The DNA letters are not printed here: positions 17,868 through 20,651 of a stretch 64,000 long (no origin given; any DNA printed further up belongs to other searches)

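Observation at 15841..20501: Operon joining a soluble TraD/VirD4/HerA-like ATPase to a triplet of KaiC-like proteins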

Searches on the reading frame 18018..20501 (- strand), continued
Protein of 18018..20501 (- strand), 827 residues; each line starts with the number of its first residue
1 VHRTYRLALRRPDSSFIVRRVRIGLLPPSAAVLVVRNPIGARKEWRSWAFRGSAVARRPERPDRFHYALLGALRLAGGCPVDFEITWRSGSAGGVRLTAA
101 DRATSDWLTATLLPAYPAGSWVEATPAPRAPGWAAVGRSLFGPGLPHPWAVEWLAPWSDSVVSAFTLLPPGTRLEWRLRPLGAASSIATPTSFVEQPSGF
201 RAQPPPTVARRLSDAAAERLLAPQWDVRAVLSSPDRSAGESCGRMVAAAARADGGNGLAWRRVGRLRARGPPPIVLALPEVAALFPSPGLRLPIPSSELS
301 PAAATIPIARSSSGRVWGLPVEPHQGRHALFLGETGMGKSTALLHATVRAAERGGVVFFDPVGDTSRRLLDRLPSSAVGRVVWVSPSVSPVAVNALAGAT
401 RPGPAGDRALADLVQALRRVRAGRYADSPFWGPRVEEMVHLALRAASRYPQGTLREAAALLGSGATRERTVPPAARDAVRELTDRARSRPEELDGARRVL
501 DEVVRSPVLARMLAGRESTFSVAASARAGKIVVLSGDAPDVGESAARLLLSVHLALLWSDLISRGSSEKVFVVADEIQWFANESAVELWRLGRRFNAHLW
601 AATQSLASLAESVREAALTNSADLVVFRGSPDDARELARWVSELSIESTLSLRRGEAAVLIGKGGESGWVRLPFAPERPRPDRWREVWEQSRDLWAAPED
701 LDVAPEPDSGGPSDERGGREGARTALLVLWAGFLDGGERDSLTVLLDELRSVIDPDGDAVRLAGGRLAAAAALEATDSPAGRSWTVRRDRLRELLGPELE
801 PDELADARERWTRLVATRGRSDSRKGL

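Call 29: fold_search(model_id=the predicted structure, library=pdb)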
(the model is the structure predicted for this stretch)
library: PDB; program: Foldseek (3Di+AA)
matches with E <= 10: 872; with E <= 0.001: 136
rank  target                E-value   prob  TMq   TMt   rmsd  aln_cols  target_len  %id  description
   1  8rtd_O                9.2e-14  1.00  0.37  0.38  11.6       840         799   13  Stalk-Arches-IMC structure from the fully-assembled R388 type IV secretion system determined by cryo-EM. (released 2024-06-19)
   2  8rtd_T                2.3e-13  1.00  0.38  0.38  11.6       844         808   13  Stalk-Arches-IMC structure from the fully-assembled R388 type IV secretion system determined by cryo-EM. (released 2024-06-19)
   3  8rtd_g                3.3e-13  1.00  0.36  0.38  12.4       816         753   13  Stalk-Arches-IMC structure from the fully-assembled R388 type IV secretion system determined by cryo-EM. (released 2024-06-19)
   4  9x1m_A                1.3e-11  1.00  0.29  0.40  14.4       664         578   14  The cryo-EM structure of HerA-NurA complex with AMPPNP and dsDNA from Thermococcus kodakarensis (released 2026-02-04)
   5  4d2i_A                1.8e-11  1.00  0.30  0.49  11.2       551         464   15  Crystal structure of the HerA hexameric DNA translocase from Sulfolobus solfataricus bound to AMP-PNP (released 2014-12-03)
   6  4d2i_B                1.9e-11  1.00  0.32  0.53  10.0       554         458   15  Crystal structure of the HerA hexameric DNA translocase from Sulfolobus solfataricus bound to AMP-PNP (released 2014-12-03)
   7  7o43_B                2.8e-11  1.00  0.39  0.41   9.9       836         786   11  TrwK/VirB4unbound dimer complex from R388 type IV secretion system determined by cryo-EM. (released 2022-06-22)
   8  7wrw_A                5.4e-11  1.00  0.32  0.44  12.4       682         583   13  Structure of Deinococcus radiodurans HerA (released 2023-02-01)
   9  1e9s_I                7.2e-11  1.00  0.33  0.61   5.1       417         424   16  Bacterial conjugative coupling protein TrwBdeltaN70. Unbound monoclinic form. (released 2001-02-06)
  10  7wrx_B                8.8e-11  1.00  0.30  0.41  13.2       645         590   13  Structure of Deinococcus radiodurans HerA-ADP complex (released 2023-02-01)
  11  1e9s_A                1.1e-10  1.00  0.34  0.62   5.2       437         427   15  Bacterial conjugative coupling protein TrwBdeltaN70. Unbound monoclinic form. (released 2001-02-06)
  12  1e9s_F                1.4e-10  1.00  0.34  0.63   5.3       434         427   15  Bacterial conjugative coupling protein TrwBdeltaN70. Unbound monoclinic form. (released 2001-02-06)
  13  1e9s_L                1.4e-10  1.00  0.33  0.61   5.1       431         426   15  Bacterial conjugative coupling protein TrwBdeltaN70. Unbound monoclinic form. (released 2001-02-06)
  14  8sub_N                1.4e-10  1.00  0.30  0.41  12.9       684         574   13  E. coli SIR2-HerA complex (dodecamer SIR2 pentamer HerA) (released 2023-12-27)
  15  4ag5_B                1.5e-10  1.00  0.32  0.65   7.6       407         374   17  Structure of VirB4 of Thermoanaerobacter pseudethanolicus (released 2012-07-04)
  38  8sub_M                6.2e-10  1.00  0.26  0.36  14.0       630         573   14  E. coli SIR2-HerA complex (dodecamer SIR2 pentamer HerA) (released 2023-12-27)
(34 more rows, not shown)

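Call 39: find_encoding_contigs(protein=P0048, flank=6000, max_places=2)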
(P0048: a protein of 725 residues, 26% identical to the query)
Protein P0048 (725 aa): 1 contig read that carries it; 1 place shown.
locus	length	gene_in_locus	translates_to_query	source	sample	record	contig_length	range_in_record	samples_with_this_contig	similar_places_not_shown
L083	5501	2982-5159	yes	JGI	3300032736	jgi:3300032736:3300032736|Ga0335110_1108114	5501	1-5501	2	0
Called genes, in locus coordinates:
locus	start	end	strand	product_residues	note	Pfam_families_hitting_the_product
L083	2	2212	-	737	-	?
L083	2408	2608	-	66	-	-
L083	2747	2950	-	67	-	-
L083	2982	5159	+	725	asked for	PF01935:DUF87 (weak), PF10412:TrwB_AAD_bind (weak), PF13401:AAA_22 (faint), PF12696:TraG-D_C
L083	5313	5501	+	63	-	?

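Call 68: search_solved_structures(query=A1, max_evalue=1, show_alignments=1)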
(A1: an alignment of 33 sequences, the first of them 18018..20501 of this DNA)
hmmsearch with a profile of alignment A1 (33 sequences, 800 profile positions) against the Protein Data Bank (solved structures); distinct sequences matched with E-value up to 1: 26.
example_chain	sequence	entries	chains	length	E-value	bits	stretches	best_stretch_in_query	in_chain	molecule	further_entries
8j4u_M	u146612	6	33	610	0.00022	22.9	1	272-339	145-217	Nucleoside triphosphate hydrolase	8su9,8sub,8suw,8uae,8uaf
4nh0_A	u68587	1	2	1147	0.00058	21.5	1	264-321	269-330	Cell divisionFtsK/SpoIIIE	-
1gl6_A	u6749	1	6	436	0.00068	21.3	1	287-334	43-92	ATPASE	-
1e9r_A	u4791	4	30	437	0.00068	21.3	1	287-334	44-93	CONJUGAL TRANSFER PROTEIN TRWB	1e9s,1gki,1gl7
9x1l_A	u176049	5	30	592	0.00079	21.1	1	284-335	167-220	DNA helicase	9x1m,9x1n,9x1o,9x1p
7zdr_C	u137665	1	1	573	0.00083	21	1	254-327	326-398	ATP-binding/permease protein CydC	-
7zd5_C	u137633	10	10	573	0.00083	21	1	254-327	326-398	ATP-binding/permease protein CydC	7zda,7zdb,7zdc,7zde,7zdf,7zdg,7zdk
7zds_C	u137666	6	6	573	0.00083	21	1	254-327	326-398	ATP-binding/permease protein CydC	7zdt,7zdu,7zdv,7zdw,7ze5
9tby_C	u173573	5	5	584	0.00086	21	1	254-327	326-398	Glutathione/L-cysteine transport system ATP-binding/permease protein CydC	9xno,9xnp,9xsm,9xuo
8ipt_C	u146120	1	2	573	0.0033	19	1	253-320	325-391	ABC transporter, CydDC cysteine exporter (CydDC-E) family, permease/ATP-binding protein Cy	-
8ips_A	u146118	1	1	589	0.0034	19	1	253-320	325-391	ABC transporter, CydDC cysteine exporter (CydDC-E) family, permease/ATP-binding protein Cy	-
4d2i_A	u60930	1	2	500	0.0089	17.6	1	281-332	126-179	HERA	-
8j5q_D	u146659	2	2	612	0.015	16.9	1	287-323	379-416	Uncharacterized ABC transporter ATP-binding protein Rv1281c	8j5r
8j5s_D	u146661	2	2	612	0.015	16.9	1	287-323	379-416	Uncharacterized ABC transporter ATP-binding protein Rv1281c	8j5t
5syn_A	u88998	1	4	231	0.031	15.8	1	321-363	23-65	Acyl-protein thioesterase 2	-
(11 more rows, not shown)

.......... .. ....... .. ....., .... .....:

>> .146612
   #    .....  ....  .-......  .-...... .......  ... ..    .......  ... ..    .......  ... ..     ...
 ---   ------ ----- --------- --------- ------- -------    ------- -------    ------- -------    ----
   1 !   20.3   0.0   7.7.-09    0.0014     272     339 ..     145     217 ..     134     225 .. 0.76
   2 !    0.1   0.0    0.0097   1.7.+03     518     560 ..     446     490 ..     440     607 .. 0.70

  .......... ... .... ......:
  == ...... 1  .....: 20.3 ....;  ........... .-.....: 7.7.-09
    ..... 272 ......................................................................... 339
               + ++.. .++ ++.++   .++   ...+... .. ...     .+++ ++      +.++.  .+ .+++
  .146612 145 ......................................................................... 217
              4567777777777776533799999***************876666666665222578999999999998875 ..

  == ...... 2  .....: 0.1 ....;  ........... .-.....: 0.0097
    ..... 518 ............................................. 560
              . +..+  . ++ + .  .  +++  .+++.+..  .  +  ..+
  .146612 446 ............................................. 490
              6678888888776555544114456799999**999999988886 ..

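Call 75: search_protein_families(library=pfam, proteins=[L068:10493-11254:+, L068:11713-12771:-, L068:13769-15049:+, L073:10315-10761:+], max_evalue=0.001)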
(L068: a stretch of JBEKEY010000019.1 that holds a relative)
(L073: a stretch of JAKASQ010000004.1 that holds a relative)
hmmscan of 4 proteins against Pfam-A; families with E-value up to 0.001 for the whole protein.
L068:10493-11254:+ (253 aa): 0 families

L068:11713-12771:- (352 aa): 4 families
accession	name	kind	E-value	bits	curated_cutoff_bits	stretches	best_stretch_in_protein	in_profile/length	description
PF00072.30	Response_reg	-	2.5e-22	79.6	30.2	1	3-111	1-109/111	Response regulator receiver domain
PF24038.1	DUF7347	-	2.5e-06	28.1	27.6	1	252-321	3-73/77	Domain of unknown function (DUF7347)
PF12840.13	HTH_20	-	1.4e-05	25.4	27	1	257-307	1-51/51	Helix-turn-helix domain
PF01022.26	HTH_5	-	0.00036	20.8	22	1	259-305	1-46/47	Bacterial regulatory protein, arsR family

L068:13769-15049:+ (426 aa): 5 families
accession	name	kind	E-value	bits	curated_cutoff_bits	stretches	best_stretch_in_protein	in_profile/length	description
PF00072.30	Response_reg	-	1.9e-24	86.4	30.2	1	50-159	1-110/111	Response regulator receiver domain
PF24038.1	DUF7347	-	3.3e-07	30.9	27.6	1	301-369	5-74/77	Domain of unknown function (DUF7347)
PF01022.26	HTH_5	-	5.5e-07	29.8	22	1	306-352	1-46/47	Bacterial regulatory protein, arsR family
PF12840.13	HTH_20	-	1.1e-06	29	27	1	304-353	1-50/51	Helix-turn-helix domain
PF25213.1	HVO_A0261_N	-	0.00019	21.7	35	1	305-368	9-70/86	HVO_A0261 N-terminal domain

L073:10315-10761:+ (148 aa): 0 families

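Call 82: search_protein_families(library=pfam, proteins=[P0036, P0016, P0039], max_evalue=1)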
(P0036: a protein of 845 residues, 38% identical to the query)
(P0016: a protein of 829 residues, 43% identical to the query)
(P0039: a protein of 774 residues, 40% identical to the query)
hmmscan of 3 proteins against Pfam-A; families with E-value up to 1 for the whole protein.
P0036 (845 aa): 10 families
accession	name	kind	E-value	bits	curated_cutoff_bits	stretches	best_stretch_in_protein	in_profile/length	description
PF13191.12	AAA_16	-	3.2e-06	28.2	32.6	1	336-604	24-154/167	AAA ATPase domain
PF01935.23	DUF87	-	3.6e-06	27.7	23.2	1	336-374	23-63/220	Helicase HerA, central domain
PF13401.12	AAA_22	-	0.00012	22.8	27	1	337-380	6-51/130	AAA domain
PF12846.13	AAA_10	-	0.00068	19.2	27.5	1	566-642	224-302/362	AAA-like domain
PF10412.15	TrwB_AAD_bind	-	0.021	14.2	20.5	1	325-379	3-59/387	Type IV secretion-system coupling protein DNA-binding domain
PF01695.23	IstB_IS21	-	0.074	13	24.1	1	339-374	95-130/238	IstB-like ATP binding protein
PF12696.13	TraG-D_C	-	0.089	13.2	22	1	586-644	4-67/126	TraM recognition site of TraD and TraG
PF05729.18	NACHT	-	0.14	12.4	26.7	1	338-372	2-42/167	NACHT domain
PF03193.22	RsgA_GTPase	-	0.15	12.3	30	1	334-359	104-129/174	RsgA GTPase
PF20720.3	nSTAND3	-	0.3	11.2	27.2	1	337-367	18-49/155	Novel STAND NTPase 3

P0016 (829 aa): 17 families
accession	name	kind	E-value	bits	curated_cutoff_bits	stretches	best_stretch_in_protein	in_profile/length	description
PF13401.12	AAA_22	-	1.3e-06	29.2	27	1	320-367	5-54/130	AAA domain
PF13191.12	AAA_16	-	2.4e-06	28.6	32.6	1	319-591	23-158/167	AAA ATPase domain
PF01935.23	DUF87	-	4.6e-06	27.3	23.2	1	321-380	24-81/220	Helicase HerA, central domain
PF10412.15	TrwB_AAD_bind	-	4.5e-05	23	20.5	1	312-365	6-61/387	Type IV secretion-system coupling protein DNA-binding domain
PF00005.33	ABC_tran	-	0.00038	21.5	25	1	319-354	10-45/137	ABC transporter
PF12696.13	TraG-D_C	-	0.0069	16.7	22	1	569-609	4-45/126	TraM recognition site of TraD and TraG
PF12846.13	AAA_10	-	0.02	14.4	27.5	0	321-359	22-61/362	AAA-like domain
PF13481.12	AAA_25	-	0.039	14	27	1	321-356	34-68/195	AAA domain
PF03193.22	RsgA_GTPase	-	0.047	14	30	1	320-346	106-132/174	RsgA GTPase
PF20720.3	nSTAND3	-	0.052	13.7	27.2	1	321-351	18-49/155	Novel STAND NTPase 3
PF10236.15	DAP3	-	0.056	13.1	23.1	1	323-352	26-55/311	Mitochondrial ribosomal death-associated protein 3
PF07728.20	AAA_5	-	0.072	13.5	22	1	322-347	1-27/139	AAA domain (dynein-related subfamily)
PF05729.18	NACHT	-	0.13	12.5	26.7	1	322-347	2-27/167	NACHT domain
PF01695.23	IstB_IS21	-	0.15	12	24.1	1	321-359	93-131/238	IstB-like ATP binding protein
PF25199.1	nSTAND_NTPase5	-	0.16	12.2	34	1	316-357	37-79/145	Novel STAND NTPase 5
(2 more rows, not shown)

P0039 (774 aa): 16 families
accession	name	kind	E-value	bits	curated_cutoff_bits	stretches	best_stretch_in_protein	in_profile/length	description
PF10412.15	TrwB_AAD_bind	-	8.6e-07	28.6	20.5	2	481-577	215-318/387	Type IV secretion-system coupling protein DNA-binding domain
PF13191.12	AAA_16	-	3.4e-06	28.1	32.6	1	259-361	20-128/167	AAA ATPase domain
PF01935.23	DUF87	-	5e-06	27.2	23.2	1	263-306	23-68/220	Helicase HerA, central domain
PF13401.12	AAA_22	-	0.00023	21.9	27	1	264-316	6-60/130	AAA domain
PF12846.13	AAA_10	-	0.0003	20.4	27.5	1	507-568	239-302/362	AAA-like domain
PF12696.13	TraG-D_C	-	0.0005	20.4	22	1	512-586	4-84/126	TraM recognition site of TraD and TraG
PF13604.12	AAA_30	-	0.00088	19.5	27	1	262-318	17-74/191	AAA domain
PF00005.33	ABC_tran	-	0.0011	20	25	1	261-309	9-60/137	ABC transporter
PF25199.1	nSTAND_NTPase5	-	0.0055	17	34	1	259-309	37-89/145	Novel STAND NTPase 5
PF01580.24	FtsK_SpoIIIE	-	0.037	13.9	24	1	239-283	16-59/221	FtsK/SpoIIIE family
PF13555.12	AAA_29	-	0.057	13.6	27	1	262-283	22-42/61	P-loop containing region of AAA domain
PF05673.19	DUF815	-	0.15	11.7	23.8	1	262-289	52-79/249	Protein of unknown function (DUF815)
PF20720.3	nSTAND3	-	0.16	12.1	27.2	1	262-291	16-45/155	Novel STAND NTPase 3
PF00006.31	ATP-synt_ab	-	0.18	11.8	29.5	1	262-311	13-61/213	ATP synthase alpha/beta family, nucleotide-binding domain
PF03193.22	RsgA_GTPase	-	0.24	11.6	30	1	263-286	106-129/174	RsgA GTPase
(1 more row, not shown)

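Call 88: fold_search(model_id=the predicted structure, library=viral)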
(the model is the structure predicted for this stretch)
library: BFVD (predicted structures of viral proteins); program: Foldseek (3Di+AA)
matches with E <= 10: 607; with E <= 0.001: 22
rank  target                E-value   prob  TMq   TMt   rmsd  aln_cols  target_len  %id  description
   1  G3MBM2                4.6e-26  1.00  0.40  0.40  15.8       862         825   13  Gp156 [Bacillus phage G]
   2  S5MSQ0                5.3e-26  1.00  0.43  0.40  16.9       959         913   14  Lipid A export ATP-binding/permease protein Msb [Bacillus phage JL]
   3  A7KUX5                8.4e-18  1.00  0.38  0.39  24.2       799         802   15  (no name in the UniProt tables at hand)
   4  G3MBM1                4.3e-10  1.00  0.29  0.39  11.7       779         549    9  Gp155 [Bacillus phage G]
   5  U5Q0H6                5.2e-09  1.00  0.24  0.33  18.4       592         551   12  Uncharacterized protein [Bacillus phage Slash]
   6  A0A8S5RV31            9.9e-09  1.00  0.34  0.37  10.6       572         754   14  Conjugal transfer protein [Siphoviridae sp. ctHip2]
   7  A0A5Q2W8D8            2.1e-07  1.00  0.32  0.57   8.7       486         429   12  (no name in the UniProt tables at hand)
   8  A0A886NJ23            9.9e-07  1.00  0.17  0.34  20.1       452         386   10  (no name in the UniProt tables at hand)
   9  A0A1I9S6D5            1.1e-06  1.00  0.18  0.35  16.8       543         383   10  (no name in the UniProt tables at hand)
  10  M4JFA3                5.2e-06  1.00  0.21  0.64  13.5       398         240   12  Putative ATPase [Haloarcula hispanica virus PH1]
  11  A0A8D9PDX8            2.0e-05  1.00  0.20  0.51   7.7       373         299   11  NTPase [Corticoviridae sp.]
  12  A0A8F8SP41            2.1e-05  1.00  0.17  0.36  20.1       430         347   10  (no name in the UniProt tables at hand)
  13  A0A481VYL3            2.4e-05  1.00  0.21  0.36  17.9       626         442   12  (no name in the UniProt tables at hand)
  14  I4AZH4                2.5e-05  1.00  0.21  0.20  19.9       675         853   11  (no name in the UniProt tables at hand)
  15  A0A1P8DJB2            4.8e-05  1.00  0.20  0.34  21.7       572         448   10  (no name in the UniProt tables at hand)
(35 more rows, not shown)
